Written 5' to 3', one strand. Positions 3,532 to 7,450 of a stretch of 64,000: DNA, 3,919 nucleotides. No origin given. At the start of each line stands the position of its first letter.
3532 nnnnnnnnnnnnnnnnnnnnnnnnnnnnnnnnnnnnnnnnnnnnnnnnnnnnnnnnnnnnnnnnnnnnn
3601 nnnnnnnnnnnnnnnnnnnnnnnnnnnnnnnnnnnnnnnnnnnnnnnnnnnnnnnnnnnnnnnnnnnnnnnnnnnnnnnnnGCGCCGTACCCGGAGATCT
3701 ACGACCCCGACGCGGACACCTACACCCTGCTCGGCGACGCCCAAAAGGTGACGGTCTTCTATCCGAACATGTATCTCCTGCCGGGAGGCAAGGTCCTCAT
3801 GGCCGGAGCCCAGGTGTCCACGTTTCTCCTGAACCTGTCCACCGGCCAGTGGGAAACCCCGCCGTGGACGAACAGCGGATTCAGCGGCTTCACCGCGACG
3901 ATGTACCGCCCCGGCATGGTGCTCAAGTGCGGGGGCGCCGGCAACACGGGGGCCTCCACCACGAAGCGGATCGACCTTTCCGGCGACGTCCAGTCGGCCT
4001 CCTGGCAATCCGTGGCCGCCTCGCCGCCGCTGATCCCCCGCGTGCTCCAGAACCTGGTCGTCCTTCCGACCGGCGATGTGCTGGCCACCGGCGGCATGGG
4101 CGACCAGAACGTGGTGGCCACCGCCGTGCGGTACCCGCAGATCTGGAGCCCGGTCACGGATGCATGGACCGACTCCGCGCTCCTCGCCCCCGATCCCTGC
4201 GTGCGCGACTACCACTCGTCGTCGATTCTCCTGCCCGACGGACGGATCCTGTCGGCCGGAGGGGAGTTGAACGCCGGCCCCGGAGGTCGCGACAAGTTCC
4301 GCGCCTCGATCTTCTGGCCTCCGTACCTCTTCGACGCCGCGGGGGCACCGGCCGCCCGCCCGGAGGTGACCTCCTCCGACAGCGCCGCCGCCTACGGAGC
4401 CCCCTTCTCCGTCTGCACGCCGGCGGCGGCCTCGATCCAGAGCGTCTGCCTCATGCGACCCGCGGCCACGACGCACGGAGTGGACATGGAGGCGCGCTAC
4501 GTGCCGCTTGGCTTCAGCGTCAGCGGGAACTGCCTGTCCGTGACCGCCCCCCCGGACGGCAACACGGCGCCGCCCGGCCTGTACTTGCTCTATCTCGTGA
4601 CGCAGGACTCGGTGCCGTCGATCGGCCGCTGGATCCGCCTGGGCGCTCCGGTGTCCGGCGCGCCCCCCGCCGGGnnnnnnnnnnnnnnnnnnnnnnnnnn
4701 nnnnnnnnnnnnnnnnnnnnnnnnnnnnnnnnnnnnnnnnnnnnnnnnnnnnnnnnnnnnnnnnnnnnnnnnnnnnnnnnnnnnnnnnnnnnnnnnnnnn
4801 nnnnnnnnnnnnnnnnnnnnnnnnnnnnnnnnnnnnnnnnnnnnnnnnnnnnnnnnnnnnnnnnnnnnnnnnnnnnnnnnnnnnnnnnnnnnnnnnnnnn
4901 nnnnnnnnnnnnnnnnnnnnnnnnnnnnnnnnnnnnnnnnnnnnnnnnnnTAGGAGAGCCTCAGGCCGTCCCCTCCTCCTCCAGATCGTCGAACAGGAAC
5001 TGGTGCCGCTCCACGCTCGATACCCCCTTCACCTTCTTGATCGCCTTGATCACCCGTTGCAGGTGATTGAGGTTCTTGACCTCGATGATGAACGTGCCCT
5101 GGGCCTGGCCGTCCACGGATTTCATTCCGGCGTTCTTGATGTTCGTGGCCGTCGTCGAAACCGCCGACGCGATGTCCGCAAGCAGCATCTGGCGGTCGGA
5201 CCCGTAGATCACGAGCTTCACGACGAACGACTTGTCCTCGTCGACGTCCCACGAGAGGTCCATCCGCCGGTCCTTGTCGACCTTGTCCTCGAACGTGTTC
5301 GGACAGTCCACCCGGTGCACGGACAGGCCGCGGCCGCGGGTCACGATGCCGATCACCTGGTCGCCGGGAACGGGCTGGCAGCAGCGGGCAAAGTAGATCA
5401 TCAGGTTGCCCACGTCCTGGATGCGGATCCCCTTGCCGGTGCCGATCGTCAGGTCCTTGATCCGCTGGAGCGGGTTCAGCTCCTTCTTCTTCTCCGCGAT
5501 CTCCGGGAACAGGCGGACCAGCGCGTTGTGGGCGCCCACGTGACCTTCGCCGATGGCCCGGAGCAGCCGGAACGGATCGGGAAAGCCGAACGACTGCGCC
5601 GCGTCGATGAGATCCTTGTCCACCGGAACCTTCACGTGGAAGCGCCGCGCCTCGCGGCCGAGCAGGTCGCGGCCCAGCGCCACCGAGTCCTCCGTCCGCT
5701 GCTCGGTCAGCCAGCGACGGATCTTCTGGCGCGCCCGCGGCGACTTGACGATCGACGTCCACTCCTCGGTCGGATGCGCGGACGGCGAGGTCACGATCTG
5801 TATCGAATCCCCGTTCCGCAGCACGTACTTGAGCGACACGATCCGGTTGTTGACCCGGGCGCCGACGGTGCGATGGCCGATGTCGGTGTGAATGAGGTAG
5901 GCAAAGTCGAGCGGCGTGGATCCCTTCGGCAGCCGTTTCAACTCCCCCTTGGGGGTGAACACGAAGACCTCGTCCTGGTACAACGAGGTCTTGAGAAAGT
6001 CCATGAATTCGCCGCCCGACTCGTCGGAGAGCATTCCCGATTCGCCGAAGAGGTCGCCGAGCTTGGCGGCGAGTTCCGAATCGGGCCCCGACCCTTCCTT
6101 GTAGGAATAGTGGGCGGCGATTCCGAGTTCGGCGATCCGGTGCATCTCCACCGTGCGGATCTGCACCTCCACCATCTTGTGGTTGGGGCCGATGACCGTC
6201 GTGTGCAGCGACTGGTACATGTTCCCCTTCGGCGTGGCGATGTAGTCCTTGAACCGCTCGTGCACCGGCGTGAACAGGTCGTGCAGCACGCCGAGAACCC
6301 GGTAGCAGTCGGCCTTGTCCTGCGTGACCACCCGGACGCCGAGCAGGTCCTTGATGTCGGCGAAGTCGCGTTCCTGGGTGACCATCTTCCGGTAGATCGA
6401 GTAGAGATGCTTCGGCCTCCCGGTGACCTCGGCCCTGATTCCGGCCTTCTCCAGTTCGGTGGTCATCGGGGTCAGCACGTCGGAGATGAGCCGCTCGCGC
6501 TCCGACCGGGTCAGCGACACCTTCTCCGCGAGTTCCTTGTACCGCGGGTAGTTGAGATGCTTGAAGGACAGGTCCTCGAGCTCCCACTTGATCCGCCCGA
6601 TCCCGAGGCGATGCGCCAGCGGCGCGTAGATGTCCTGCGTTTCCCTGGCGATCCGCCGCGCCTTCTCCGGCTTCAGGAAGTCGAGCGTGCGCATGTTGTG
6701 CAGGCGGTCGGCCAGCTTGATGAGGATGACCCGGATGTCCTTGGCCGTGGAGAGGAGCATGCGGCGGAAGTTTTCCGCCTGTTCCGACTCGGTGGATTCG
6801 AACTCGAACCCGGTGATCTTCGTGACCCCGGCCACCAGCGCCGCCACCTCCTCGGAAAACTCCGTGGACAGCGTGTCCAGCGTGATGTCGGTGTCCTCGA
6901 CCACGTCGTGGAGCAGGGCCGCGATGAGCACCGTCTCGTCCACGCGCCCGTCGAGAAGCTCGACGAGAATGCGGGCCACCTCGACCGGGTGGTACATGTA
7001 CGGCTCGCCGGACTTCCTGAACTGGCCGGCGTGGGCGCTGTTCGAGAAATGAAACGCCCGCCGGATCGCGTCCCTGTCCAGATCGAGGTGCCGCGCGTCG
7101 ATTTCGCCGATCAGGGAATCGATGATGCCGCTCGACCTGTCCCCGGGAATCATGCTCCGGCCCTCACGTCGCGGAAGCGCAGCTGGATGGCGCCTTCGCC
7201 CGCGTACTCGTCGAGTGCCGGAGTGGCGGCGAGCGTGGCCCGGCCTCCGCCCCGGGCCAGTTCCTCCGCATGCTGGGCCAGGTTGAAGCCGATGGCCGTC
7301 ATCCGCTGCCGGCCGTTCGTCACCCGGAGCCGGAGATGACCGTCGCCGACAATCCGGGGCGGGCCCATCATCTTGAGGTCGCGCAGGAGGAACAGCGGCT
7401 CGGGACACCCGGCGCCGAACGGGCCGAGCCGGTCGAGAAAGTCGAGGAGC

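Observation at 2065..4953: Copper radical oxidase with a complete second Kelch propeller nested inside the catalytic propeller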

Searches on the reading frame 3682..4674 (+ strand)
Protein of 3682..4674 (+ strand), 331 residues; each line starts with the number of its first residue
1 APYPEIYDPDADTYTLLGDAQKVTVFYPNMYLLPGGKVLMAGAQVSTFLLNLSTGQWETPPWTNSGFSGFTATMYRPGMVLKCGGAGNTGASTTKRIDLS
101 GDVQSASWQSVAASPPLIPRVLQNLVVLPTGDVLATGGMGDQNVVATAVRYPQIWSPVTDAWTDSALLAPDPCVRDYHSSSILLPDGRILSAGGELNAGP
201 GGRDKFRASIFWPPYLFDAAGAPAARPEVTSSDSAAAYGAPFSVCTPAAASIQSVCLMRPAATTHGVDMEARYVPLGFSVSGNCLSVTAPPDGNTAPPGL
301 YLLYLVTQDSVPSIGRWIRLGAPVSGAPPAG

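Call 8: find_homologous_proteins(query=window:3682-4674:+, max_evalue=1e-10)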
Query window:3682-4674:+ (331 aa): 20 proteins with E <= 1e-10 among 8000 candidates.
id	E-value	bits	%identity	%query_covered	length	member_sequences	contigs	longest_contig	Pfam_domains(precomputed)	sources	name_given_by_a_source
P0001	1.1e-128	448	63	99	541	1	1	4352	PF07250.18,PF24681.2,PF13415.13,PF09118.18,PF24981.2,PF13860.13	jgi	jgi:hypothetical protein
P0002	2.0e-59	220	41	96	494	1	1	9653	PF07250.18,PF24681.2,PF13415.13,PF09118.18,PF01344.32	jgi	jgi:Galactose oxidase-like, Early set domain/Glyoxal oxidase N-terminus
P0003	9.7e-50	188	38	96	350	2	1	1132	PF07646.22,PF07250.18,PF13415.13,PF09118.18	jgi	jgi:hypothetical protein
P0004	8.2e-48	182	40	96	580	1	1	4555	PF07646.22,PF13418.13,PF07250.18,PF24681.2,PF13415.13,PF09118.18,PF01344.32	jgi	jgi:hypothetical protein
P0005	7.0e-46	175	38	97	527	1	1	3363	PF09118.18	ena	-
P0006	7.5e-45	172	45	76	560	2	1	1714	PF07250.18,PF09118.18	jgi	jgi:hypothetical protein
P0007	2.2e-42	164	36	95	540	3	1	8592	PF07646.22,PF13418.13,PF07250.18,PF24681.2,PF13415.13,PF09118.18,PF24981.2,PF01344.32,PF25210.2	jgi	jgi:hypothetical protein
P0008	1.2e-36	145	35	96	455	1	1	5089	PF07646.22,PF07250.18,PF13964.13,PF24681.2,PF13415.13,PF09118.18,PF01344.32,PF25210.2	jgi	jgi:hypothetical protein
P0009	1.6e-36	145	37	96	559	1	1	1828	PF07646.22,PF13418.13,PF07250.18,PF24681.2,PF13415.13,PF09118.18,PF01344.32,PF25210.2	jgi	jgi:hypothetical protein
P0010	2.6e-34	137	36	89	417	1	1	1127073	PF07646.22,PF07250.18,PF13964.13,PF09118.18,PF01344.32,PF25210.2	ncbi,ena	-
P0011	2.4e-32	131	33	91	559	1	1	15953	PF07646.22,PF13418.13,PF07250.18,PF13964.13,PF24681.2,PF13415.13,PF09118.18,PF24981.2,PF01344.32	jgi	-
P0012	1.5e-31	128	29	95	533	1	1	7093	PF07646.22,PF13418.13,PF07250.18,PF09118.18,PF01344.32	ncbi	-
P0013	2.5e-31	127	37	75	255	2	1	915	PF07250.18,PF09118.18,PF01344.32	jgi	jgi:hypothetical protein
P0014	1.9e-30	125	34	95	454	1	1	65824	PF07646.22,PF13418.13,PF07250.18,PF13964.13,PF09118.18,PF01344.32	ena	-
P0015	2.1e-28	118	34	96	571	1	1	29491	PF07250.18,PF24681.2,PF13415.13,PF09118.18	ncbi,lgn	-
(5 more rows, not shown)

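Call 12: find_encoding_contigs(protein=P0001, flank=5000, max_places=4)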
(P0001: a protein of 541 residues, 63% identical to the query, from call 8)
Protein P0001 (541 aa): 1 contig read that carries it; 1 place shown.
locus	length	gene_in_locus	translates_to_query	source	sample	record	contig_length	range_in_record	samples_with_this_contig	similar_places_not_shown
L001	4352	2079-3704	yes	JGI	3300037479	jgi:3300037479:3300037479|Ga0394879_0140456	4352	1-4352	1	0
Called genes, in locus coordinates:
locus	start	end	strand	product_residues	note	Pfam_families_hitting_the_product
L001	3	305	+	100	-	?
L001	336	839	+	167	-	-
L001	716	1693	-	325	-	PF07250:Glyoxal_oxid_N, PF01344:Kelch_1 (faint), PF07646:Kelch_2 (faint), PF24981:Beta-prop_ATRN-LZTR1 (faint), PF24681:Kelch_KLHDC2_KLHL20_DRC7, PF13854:Kelch_HCF (weak), PF13415:Beta-prop_FBX42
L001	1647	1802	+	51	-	-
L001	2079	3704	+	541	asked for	PF13415:Beta-prop_FBX42 (faint), PF24681:Kelch_KLHDC2_KLHL20_DRC7 (weak), PF24981:Beta-prop_ATRN-LZTR1 (faint), PF07250:Glyoxal_oxid_N, PF09118:GO-like_E_set, PF13860:FlgD_ig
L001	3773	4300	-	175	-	PF13472:Lipase_GDSL_2 (weak)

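Call 26: find_homologous_proteins(query=A3, max_evalue=1e-20)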
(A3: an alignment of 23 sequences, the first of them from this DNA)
Query A3 (23 sequences) (327 aa, profile of the alignment): 56 proteins with E <= 1e-20 among 8000 candidates.
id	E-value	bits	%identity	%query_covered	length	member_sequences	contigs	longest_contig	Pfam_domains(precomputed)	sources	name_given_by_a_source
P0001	1.1e-126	440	63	100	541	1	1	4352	PF07250.18,PF24681.2,PF13415.13,PF09118.18,PF24981.2,PF13860.13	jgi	jgi:hypothetical protein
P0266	4.8e-97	343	40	97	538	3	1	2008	PF07646.22,PF13418.13,PF24681.2,PF13415.13,PF17957.8,PF09118.18,PF24981.2,PF01344.32,PF25210.2,PF24996.1,PF07250.18,PF13964.13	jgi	jgi:hypothetical protein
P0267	8.8e-96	339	40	97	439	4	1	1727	PF24996.1,PF07646.22,PF13418.13,PF07250.18,PF13964.13,PF24681.2,PF13415.13,PF09118.18,PF24981.2,PF01344.32,PF25210.2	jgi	-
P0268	4.1e-92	326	38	97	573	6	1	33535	PF07646.22,PF13418.13,PF24681.2,PF13415.13,PF17957.8,PF09118.18,PF24981.2,PF01344.32,PF25210.2,PF24996.1,PF07250.18,PF13964.13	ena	-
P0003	5.7e-91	323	37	97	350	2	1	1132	PF07646.22,PF07250.18,PF13415.13,PF09118.18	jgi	jgi:hypothetical protein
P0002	1.9e-89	318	41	97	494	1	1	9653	PF07250.18,PF24681.2,PF13415.13,PF09118.18,PF01344.32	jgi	jgi:Galactose oxidase-like, Early set domain/Glyoxal oxidase N-terminus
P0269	6.8e-88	313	40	98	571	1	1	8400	PF24996.1,PF07646.22,PF13418.13,PF07250.18,PF13964.13,PF24681.2,PF13415.13,PF09118.18,PF24981.2,PF01344.32,PF25210.2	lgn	-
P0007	7.4e-84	299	36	96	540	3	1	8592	PF07646.22,PF13418.13,PF07250.18,PF24681.2,PF13415.13,PF09118.18,PF24981.2,PF01344.32,PF25210.2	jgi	jgi:hypothetical protein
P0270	3.4e-78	281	36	96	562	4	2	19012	PF07646.22,PF07250.18,PF13964.13,PF24681.2,PF09118.18,PF24981.2,PF01344.32,PF25210.2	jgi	jgi:hypothetical protein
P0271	3.5e-76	274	34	97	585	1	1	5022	PF07250.18,PF13964.13,PF09118.18,PF01344.32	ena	-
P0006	6.6e-76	273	45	76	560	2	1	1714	PF07250.18,PF09118.18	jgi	jgi:hypothetical protein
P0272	1.7e-75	272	32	97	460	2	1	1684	PF07646.22,PF13418.13,PF07250.18,PF13964.13,PF09118.18,PF01344.32,PF25210.2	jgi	jgi:hypothetical protein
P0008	4.7e-75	270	35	97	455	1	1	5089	PF07646.22,PF07250.18,PF13964.13,PF24681.2,PF13415.13,PF09118.18,PF01344.32,PF25210.2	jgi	jgi:hypothetical protein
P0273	1.8e-74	268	34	97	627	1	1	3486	PF07646.22,PF07250.18,PF13964.13,PF09118.18,PF01344.32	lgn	-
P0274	4.1e-74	267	35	97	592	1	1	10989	PF07250.18,PF09118.18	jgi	jgi:hypothetical protein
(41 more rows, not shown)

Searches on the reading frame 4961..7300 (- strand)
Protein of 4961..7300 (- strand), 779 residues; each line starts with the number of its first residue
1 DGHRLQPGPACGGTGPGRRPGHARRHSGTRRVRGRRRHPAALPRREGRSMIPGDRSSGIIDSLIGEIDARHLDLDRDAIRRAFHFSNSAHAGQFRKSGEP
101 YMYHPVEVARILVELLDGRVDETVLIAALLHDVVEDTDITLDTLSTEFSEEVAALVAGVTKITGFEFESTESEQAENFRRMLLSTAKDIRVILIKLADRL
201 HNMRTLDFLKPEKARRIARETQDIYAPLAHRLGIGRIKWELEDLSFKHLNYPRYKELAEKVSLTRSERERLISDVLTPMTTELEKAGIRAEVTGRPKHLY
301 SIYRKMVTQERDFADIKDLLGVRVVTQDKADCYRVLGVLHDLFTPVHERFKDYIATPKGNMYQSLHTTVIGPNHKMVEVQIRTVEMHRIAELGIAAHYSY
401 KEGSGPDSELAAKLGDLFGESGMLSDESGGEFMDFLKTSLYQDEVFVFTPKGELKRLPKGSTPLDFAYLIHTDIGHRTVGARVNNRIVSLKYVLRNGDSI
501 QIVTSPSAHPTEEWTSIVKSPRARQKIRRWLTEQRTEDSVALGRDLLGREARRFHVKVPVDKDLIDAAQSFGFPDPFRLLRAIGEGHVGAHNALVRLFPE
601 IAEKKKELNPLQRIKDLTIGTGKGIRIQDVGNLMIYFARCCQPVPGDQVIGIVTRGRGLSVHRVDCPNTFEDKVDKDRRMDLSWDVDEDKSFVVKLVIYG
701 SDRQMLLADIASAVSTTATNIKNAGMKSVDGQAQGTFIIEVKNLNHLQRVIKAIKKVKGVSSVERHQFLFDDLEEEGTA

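Call 41: search_protein_families(library=pfam, proteins=[window:4961-7300:-], max_evalue=0.001)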
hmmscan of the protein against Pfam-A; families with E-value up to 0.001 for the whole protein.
window:4961-7300:- (779 aa): 6 families
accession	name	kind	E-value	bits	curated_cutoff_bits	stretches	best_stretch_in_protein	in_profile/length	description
PF13328.12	HD_4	-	6.8e-50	169.3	27.2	1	82-234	1-155/156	HD domain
PF04607.23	RelA_SpoT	-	1.1e-41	142.1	27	1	294-403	1-111/113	Region found in RelA / SpoT proteins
PF02824.27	TGS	-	5.5e-23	81.2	22.2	1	445-504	1-60/60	TGS domain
PF13291.12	ACT_4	-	2.4e-19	70.2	27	1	689-765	2-80/80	ACT domain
PF01966.28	HD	-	7.8e-14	52.4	22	1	102-203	2-116/116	HD domain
PF19296.4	RelA_AH_RIS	-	3.2e-11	44.1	23.8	1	516-672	2-180/185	RelA/SpoT, AH and RIS domains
